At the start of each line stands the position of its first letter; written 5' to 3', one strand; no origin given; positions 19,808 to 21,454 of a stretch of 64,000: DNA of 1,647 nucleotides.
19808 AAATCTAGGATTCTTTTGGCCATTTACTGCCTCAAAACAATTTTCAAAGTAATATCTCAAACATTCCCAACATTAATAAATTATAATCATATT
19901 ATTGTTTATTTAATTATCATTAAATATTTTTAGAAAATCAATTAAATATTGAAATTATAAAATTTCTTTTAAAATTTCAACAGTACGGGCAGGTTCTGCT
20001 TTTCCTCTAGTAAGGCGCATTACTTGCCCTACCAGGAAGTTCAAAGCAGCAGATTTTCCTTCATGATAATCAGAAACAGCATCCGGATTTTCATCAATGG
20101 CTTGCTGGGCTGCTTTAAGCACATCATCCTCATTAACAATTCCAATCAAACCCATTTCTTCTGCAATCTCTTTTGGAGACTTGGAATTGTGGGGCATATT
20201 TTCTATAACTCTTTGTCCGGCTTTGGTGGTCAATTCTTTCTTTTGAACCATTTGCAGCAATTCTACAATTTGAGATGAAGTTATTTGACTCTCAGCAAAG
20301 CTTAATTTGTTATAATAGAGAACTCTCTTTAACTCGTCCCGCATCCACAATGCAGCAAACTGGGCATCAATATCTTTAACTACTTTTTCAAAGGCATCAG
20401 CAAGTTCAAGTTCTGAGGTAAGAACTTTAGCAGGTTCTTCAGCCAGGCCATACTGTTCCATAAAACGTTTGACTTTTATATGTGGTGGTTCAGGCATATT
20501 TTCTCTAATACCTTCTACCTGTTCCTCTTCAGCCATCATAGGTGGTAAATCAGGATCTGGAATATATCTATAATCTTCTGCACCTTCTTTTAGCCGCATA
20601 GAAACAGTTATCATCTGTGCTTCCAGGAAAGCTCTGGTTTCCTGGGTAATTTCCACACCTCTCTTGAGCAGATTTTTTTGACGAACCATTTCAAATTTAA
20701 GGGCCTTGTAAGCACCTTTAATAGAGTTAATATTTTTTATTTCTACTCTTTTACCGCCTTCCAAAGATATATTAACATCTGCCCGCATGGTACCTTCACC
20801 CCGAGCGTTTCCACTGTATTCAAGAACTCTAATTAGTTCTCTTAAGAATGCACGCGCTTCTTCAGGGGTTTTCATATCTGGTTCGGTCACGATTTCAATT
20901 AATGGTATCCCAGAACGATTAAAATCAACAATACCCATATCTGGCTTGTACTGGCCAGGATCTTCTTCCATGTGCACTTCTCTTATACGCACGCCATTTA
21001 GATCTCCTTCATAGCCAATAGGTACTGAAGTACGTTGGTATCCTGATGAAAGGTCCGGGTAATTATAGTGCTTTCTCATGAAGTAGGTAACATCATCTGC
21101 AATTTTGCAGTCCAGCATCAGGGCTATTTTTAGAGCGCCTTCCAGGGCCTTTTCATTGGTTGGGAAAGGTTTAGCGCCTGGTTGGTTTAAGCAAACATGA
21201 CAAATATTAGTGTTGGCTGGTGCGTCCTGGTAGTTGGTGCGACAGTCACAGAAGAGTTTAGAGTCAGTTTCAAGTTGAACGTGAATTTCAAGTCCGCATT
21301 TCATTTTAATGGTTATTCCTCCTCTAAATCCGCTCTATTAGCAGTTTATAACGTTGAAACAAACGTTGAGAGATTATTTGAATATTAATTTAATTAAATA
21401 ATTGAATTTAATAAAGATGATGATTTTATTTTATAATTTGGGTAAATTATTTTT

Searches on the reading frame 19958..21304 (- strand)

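Call 51: search_protein_families(library=pfam, proteins=[window:19958-21304:-], max_evalue=0.00001)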
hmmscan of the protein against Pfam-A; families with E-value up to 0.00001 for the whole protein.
window:19958-21304:- (449 aa): 2 families
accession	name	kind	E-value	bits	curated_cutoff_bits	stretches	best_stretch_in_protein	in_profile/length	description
PF02934.20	GatB_N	-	1.8e-84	283.7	23.4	1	2-264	2-277/277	GatB/GatE catalytic domain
PF02637.23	GatB_Yqey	-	3.6e-40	137.7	27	1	303-449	1-148/148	GatB domain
